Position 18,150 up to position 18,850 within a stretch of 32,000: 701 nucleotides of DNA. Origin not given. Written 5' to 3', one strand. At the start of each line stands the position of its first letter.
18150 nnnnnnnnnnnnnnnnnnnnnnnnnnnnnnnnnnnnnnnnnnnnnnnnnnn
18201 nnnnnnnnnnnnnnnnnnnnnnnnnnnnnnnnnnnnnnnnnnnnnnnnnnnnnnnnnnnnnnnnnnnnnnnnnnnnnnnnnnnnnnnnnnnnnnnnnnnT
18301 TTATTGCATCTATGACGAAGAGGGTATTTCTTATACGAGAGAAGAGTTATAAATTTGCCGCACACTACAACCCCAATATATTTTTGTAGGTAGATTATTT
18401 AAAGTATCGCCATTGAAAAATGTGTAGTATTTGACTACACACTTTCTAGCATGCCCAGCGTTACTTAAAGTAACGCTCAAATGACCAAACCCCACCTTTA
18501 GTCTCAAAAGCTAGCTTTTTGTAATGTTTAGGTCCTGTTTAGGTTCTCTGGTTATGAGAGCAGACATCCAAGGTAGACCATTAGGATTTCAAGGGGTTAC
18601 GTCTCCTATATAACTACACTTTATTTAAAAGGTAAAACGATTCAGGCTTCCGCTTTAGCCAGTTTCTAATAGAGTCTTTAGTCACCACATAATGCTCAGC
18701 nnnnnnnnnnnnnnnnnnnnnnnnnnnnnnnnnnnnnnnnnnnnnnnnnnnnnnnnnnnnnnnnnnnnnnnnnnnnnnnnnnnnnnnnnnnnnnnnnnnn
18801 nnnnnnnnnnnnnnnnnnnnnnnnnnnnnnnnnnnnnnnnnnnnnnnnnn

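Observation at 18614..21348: Uncharacterised four-gene operon: unknown protein, stand-alone AAA+ ATPase, two tandem-HTH paralogs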

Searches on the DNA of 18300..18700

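Call 90: search_rna_families(source=window, start=18300, end=18700, threshold=evalue, max_evalue=1)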
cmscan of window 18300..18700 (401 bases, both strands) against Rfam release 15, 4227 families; matches with E-value up to 1: 2.
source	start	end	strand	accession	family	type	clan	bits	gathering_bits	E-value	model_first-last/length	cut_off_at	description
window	18464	18588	-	RF02168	PVT1_5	Gene; lncRNA;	-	19.2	60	0.64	1-133/133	no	Pvt1 oncogene conserved region 5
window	18405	18477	+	RF02591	Spy1786666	Gene; sRNA;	-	18.1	64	0.57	1-87/87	no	S. pyogenes small RNA 1786666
